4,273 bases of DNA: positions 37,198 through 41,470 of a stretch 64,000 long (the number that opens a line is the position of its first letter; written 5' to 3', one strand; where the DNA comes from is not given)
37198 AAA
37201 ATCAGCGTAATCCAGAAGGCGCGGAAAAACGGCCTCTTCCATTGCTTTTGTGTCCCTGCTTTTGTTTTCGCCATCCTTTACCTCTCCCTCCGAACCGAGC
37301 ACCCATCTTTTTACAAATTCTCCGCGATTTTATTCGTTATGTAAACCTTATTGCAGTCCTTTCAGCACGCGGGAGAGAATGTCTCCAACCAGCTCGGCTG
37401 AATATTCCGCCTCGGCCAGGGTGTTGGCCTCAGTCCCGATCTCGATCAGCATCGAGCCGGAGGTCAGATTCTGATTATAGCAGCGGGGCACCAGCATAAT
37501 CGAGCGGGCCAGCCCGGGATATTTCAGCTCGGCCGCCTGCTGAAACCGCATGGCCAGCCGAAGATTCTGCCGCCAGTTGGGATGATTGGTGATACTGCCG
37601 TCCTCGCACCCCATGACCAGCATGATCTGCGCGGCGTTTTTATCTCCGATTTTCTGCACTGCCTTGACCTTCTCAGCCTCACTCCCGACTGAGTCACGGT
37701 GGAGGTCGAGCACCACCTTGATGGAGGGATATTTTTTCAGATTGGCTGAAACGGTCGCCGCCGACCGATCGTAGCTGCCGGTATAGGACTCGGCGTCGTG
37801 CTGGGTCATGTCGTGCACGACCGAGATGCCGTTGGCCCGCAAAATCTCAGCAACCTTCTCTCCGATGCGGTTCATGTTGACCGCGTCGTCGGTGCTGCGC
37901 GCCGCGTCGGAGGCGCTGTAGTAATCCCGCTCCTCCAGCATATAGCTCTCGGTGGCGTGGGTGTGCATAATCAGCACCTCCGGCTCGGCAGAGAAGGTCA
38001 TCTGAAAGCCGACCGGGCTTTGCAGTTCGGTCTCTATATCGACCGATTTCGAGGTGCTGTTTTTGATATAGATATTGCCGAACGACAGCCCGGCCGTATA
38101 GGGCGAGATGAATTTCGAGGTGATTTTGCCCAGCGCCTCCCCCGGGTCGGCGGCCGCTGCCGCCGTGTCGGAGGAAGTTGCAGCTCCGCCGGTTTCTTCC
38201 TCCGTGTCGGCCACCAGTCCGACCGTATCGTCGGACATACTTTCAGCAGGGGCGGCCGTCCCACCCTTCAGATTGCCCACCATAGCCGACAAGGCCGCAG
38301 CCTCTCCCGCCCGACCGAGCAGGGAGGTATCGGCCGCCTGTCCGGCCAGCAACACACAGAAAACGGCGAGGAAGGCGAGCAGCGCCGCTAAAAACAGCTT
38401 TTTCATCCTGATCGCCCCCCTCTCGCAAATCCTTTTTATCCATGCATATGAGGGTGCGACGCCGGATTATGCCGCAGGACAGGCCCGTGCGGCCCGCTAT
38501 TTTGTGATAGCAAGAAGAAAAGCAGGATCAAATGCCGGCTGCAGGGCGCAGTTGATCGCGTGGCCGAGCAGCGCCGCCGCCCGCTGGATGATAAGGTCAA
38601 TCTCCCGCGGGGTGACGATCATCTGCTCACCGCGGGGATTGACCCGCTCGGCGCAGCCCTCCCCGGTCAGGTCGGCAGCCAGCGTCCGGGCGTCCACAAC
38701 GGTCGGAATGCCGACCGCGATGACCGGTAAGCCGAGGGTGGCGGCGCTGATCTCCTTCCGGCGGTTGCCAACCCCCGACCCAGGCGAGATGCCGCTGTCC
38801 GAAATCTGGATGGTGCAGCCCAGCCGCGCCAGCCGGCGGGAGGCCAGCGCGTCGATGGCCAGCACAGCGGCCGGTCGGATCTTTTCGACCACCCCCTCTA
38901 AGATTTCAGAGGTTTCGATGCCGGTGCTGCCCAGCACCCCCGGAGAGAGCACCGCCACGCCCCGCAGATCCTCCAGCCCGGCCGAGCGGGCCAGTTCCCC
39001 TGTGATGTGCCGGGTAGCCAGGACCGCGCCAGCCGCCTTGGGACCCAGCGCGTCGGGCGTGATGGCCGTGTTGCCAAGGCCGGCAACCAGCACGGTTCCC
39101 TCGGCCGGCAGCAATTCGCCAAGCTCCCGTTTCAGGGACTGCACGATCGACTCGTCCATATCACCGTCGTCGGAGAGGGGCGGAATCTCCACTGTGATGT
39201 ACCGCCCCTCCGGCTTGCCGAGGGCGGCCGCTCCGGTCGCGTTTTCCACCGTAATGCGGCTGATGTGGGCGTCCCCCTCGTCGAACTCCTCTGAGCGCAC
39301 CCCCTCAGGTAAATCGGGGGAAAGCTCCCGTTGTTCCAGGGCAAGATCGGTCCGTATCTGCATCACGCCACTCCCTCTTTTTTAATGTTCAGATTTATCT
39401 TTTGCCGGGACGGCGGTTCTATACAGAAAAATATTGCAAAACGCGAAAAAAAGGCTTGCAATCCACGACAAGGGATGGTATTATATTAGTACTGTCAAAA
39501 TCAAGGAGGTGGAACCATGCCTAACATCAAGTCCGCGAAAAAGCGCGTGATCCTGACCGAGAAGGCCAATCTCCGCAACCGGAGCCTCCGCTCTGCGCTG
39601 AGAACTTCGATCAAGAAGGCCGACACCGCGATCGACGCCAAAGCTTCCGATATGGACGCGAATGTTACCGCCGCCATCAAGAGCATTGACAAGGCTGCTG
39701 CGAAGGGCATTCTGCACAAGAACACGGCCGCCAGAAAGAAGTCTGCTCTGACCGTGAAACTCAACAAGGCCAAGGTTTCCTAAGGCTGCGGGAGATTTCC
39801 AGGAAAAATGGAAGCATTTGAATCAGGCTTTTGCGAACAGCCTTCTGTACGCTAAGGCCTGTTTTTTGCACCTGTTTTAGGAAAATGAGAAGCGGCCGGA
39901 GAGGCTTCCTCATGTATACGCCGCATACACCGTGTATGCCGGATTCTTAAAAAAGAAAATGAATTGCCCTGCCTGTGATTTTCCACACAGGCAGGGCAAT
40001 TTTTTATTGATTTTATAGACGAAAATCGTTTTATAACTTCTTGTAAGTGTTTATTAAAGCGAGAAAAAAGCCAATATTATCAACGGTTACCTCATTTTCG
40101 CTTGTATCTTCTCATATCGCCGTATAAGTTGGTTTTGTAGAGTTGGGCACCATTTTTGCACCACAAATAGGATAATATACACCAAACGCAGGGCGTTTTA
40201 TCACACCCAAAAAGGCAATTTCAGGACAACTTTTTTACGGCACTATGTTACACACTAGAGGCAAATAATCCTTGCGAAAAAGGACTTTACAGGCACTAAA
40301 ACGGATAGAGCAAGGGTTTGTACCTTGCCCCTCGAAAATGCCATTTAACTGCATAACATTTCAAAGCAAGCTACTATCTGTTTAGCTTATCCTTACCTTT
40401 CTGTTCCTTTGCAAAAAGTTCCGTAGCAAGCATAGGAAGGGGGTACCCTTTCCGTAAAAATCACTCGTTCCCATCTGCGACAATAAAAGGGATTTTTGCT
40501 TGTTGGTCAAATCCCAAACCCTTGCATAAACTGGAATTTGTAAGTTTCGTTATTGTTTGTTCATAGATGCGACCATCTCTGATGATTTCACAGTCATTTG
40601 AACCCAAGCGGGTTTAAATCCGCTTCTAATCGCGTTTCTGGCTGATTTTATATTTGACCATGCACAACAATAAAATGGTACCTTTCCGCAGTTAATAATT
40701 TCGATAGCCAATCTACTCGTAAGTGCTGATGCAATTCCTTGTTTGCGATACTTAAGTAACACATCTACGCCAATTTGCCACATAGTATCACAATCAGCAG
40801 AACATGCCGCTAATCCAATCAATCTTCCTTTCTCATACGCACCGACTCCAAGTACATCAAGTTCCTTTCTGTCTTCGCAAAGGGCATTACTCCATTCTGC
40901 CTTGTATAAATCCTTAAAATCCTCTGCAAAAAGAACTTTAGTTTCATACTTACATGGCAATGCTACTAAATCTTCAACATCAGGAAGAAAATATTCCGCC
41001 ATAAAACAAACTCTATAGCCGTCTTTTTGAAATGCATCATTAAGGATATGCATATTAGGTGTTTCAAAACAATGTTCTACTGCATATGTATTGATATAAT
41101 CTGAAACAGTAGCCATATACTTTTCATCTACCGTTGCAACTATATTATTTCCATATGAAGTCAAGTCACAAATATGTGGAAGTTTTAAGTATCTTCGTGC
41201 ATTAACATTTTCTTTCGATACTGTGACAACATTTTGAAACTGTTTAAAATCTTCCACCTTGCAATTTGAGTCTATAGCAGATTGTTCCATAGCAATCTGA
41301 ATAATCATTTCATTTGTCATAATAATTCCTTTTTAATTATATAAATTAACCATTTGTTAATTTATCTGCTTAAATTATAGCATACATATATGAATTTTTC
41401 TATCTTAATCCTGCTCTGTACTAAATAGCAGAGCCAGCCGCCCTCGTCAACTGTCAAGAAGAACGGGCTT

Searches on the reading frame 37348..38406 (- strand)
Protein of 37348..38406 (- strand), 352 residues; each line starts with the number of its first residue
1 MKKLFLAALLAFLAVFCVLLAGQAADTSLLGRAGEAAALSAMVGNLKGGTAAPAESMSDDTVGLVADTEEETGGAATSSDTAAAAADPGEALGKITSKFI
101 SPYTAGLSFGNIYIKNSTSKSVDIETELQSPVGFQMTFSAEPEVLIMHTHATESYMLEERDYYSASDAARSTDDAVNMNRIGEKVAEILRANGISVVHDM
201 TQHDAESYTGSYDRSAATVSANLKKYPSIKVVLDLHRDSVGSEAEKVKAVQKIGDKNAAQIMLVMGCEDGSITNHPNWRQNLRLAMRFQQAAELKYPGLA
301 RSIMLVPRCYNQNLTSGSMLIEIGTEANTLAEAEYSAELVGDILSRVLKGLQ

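Call 6: search_protein_families(library=pfam, proteins=[window:37348-38406:-])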
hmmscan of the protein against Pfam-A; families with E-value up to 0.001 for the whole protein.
window:37348-38406:- (352 aa): 1 family
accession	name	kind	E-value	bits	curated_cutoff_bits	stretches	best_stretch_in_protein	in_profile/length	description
PF07454.18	SpoIIP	-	2.1e-64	218.1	24.4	1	124-345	74-269/269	Stage II sporulation protein P (SpoIIP)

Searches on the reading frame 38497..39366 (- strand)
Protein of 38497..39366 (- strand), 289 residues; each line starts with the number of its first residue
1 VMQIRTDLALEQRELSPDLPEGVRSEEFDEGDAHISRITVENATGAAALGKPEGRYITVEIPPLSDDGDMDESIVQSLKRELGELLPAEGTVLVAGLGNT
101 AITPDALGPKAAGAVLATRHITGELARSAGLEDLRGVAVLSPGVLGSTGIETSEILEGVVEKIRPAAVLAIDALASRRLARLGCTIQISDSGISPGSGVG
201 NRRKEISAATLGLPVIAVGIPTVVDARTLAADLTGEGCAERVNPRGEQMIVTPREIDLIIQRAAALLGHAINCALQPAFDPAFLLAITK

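Call 6: search_protein_families(library=pfam, proteins=[window:38497-39366:-])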
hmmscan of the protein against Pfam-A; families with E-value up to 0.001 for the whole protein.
window:38497-39366:- (289 aa): 1 family
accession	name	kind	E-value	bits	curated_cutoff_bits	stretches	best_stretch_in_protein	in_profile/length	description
PF03418.19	Peptidase_A25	-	3.3e-71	240.5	27.8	1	19-232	20-237/353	Germination protease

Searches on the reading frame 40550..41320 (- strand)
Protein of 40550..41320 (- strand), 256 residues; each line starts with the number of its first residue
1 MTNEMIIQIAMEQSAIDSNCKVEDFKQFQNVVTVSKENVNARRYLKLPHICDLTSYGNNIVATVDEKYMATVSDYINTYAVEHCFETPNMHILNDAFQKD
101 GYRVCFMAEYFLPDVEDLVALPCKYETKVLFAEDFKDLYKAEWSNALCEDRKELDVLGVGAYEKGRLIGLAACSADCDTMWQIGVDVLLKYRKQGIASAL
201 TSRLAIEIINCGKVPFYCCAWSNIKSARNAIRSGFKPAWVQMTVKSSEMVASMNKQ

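Call 6: search_protein_families(library=pfam, proteins=[window:40550-41320:-])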
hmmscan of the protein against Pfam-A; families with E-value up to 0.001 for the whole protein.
window:40550-41320:- (256 aa): 2 families
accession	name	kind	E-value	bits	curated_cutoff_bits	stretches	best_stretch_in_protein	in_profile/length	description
PF12746.13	GNAT_acetyltran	-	1.6e-06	28.4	26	1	120-235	116-234/243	GNAT acetyltransferase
PF00583.31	Acetyltransf_1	-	0.00013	22.6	20.7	1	131-211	8-91/116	Acetyltransferase (GNAT) family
